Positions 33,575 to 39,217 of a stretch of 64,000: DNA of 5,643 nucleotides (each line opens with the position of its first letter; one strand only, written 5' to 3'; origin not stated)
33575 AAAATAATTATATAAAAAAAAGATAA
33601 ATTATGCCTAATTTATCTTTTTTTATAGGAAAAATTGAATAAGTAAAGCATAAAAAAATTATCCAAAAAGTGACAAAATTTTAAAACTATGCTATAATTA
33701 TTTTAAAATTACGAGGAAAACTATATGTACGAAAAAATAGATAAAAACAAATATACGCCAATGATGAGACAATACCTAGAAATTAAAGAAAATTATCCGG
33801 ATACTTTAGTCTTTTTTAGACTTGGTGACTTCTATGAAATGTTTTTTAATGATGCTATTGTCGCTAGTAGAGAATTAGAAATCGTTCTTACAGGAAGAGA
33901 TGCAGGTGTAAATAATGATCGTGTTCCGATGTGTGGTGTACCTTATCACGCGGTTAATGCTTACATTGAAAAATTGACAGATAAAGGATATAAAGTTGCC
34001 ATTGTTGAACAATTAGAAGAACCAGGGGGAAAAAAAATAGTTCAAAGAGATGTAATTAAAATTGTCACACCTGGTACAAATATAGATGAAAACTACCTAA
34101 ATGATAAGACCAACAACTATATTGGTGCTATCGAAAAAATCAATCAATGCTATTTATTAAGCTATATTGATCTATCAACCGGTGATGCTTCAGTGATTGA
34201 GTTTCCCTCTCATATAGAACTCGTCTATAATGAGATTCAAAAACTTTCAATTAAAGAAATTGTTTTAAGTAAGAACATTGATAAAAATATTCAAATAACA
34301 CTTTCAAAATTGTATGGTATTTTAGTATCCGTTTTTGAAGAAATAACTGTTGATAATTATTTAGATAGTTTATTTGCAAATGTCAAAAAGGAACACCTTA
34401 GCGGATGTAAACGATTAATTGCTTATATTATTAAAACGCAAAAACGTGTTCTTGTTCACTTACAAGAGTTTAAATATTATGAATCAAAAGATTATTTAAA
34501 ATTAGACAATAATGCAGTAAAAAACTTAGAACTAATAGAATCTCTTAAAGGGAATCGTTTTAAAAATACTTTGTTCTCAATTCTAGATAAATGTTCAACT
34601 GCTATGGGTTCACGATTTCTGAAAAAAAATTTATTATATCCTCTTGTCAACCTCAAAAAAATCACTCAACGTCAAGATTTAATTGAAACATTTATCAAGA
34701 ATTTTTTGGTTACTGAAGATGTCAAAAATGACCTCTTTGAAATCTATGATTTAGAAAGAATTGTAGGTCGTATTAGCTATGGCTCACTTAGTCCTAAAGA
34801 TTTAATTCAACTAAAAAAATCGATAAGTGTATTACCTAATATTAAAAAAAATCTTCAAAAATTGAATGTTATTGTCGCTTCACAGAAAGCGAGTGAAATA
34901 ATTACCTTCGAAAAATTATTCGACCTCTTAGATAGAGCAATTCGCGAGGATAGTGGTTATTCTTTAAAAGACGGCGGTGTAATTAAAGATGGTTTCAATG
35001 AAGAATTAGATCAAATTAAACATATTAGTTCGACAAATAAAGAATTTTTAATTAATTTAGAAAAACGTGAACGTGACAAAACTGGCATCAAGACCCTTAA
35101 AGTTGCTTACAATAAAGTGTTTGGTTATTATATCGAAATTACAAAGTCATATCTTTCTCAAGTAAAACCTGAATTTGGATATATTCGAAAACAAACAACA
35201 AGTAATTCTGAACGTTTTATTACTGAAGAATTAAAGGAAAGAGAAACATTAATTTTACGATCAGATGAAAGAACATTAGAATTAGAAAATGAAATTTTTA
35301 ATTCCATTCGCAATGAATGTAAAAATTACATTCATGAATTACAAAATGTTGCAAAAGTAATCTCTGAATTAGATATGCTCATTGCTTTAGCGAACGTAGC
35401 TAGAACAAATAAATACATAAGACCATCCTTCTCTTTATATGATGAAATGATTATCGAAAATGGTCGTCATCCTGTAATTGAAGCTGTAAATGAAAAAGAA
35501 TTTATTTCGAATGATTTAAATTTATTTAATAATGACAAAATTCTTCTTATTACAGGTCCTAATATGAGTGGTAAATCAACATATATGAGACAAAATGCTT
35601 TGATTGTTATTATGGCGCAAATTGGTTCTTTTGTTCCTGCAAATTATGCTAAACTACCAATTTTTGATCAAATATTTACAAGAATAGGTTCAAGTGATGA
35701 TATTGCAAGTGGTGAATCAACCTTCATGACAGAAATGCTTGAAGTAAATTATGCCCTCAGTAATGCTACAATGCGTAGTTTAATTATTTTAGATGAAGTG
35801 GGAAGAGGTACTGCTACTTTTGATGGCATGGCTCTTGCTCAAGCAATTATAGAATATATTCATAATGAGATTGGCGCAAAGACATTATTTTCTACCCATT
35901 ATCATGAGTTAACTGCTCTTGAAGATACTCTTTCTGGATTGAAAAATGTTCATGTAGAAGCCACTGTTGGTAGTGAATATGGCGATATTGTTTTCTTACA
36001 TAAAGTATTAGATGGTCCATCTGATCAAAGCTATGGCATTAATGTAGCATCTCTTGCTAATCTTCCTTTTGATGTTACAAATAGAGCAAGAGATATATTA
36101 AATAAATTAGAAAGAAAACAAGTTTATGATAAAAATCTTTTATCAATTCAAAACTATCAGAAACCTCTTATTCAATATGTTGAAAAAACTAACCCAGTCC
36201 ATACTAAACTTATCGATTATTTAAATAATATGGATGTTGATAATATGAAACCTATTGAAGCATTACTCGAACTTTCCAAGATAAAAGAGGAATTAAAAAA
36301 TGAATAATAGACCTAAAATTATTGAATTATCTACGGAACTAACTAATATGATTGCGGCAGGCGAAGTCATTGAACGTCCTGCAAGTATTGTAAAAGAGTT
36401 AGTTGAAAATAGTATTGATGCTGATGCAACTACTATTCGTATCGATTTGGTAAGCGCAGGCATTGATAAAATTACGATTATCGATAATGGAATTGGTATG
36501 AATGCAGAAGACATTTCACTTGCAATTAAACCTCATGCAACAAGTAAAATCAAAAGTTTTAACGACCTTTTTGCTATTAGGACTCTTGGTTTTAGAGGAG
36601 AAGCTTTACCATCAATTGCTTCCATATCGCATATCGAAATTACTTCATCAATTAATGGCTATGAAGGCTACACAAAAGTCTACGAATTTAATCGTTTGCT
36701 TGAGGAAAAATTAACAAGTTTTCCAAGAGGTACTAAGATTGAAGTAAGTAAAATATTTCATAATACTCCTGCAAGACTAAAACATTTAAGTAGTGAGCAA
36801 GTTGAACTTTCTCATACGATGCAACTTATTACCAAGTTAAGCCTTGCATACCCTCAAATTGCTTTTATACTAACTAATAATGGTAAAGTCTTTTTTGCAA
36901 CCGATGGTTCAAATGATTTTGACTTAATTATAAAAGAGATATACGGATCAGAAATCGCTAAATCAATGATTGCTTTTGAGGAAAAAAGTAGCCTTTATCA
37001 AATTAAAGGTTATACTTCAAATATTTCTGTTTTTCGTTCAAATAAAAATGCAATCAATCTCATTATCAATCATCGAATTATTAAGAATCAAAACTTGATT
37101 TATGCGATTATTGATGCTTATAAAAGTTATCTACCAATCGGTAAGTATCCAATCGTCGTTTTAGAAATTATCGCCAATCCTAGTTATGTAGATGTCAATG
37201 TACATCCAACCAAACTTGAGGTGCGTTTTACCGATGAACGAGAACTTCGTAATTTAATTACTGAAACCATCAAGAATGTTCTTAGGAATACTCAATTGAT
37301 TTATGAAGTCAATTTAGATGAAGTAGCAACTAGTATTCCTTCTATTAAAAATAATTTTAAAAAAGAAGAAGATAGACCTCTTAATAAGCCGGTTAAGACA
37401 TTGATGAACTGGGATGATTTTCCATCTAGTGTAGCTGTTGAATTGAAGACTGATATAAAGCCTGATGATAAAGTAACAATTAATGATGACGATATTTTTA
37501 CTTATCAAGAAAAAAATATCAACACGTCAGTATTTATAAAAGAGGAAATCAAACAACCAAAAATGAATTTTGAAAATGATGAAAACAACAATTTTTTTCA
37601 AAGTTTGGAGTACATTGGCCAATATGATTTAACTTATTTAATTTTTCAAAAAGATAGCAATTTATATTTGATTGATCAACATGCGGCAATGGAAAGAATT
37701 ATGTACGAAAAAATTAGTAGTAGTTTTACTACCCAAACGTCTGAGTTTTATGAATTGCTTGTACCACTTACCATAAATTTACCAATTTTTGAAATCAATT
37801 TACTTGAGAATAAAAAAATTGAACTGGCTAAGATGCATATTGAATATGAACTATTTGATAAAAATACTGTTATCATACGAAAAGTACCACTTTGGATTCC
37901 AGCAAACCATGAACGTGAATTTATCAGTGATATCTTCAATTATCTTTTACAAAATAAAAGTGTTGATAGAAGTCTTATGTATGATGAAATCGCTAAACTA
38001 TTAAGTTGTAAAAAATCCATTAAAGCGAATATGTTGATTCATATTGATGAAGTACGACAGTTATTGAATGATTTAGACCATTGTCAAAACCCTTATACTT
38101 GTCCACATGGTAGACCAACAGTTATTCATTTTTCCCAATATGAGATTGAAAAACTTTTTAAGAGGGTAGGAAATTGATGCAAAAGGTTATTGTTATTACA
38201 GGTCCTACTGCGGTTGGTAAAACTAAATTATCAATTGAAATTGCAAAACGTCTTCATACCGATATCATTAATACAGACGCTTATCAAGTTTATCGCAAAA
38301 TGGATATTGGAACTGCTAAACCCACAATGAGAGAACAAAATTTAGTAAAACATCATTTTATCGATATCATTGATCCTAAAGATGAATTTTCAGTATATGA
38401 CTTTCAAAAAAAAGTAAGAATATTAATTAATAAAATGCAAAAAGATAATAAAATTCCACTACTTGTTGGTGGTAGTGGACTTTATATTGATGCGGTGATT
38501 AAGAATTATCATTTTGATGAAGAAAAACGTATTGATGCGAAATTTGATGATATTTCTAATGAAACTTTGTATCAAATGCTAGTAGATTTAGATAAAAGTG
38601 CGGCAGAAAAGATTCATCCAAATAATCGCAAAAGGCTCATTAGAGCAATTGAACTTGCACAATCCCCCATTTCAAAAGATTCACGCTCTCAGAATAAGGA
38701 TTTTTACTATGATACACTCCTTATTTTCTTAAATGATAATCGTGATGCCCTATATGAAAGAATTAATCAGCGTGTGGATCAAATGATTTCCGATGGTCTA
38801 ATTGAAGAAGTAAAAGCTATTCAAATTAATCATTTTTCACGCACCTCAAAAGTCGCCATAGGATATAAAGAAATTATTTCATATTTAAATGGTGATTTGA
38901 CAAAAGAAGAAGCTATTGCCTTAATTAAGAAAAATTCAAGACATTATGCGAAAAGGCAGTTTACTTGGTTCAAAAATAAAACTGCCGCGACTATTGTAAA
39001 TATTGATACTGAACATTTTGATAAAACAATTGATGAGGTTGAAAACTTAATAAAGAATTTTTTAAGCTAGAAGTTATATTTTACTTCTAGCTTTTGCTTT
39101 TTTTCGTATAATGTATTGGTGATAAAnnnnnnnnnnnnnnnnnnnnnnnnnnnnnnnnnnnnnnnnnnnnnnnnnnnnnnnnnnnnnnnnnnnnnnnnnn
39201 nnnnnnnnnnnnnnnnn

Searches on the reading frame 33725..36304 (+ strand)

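Call 75: search_protein_families(library=pfam, proteins=[window:33725-36304:+], max_evalue=1e-12)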
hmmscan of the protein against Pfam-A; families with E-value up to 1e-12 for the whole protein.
window:33725-36304:+ (860 aa): 5 families
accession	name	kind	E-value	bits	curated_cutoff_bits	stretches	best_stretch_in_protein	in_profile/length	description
PF00488.27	MutS_V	-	3.4e-82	275.4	30.2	1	608-796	2-188/188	MutS domain V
PF05192.23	MutS_III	-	8.6e-49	166.9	34.1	1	263-556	1-194/194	MutS domain III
PF01624.25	MutS_I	-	3.6e-44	150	20.6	1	11-122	1-112/113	MutS domain I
PF05190.23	MutS_IV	-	5.5e-27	94.3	22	1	423-515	1-91/92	MutS family domain IV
PF05188.22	MutS_II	-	5.5e-13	49.9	25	0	131-247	1-133/133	MutS domain II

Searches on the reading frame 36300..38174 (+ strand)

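Call 82: search_protein_families(library=pfam, proteins=[window:36300-38174:+], max_evalue=1e-15)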
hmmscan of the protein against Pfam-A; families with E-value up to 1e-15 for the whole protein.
window:36300-38174:+ (625 aa): 2 families
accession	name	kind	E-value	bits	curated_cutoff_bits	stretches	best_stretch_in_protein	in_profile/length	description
PF01119.25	DNA_mis_repair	-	1.8e-34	118.3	26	1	211-328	1-118/119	DNA mismatch repair protein, C-terminal domain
PF08676.16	MutL_C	-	5.8e-32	110.8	25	1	439-577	1-139/142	MutL C terminal dimerisation domain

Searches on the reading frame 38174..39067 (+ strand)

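Call 82: search_protein_families(library=pfam, proteins=[window:38174-39067:+], max_evalue=1e-15)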
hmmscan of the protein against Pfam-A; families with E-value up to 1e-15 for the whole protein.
window:38174-39067:+ (298 aa): 1 family
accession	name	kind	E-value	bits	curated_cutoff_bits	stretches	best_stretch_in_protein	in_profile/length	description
PF01715.23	IPPT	-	1.7e-79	267.4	23.6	1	38-269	1-243/243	IPP transferase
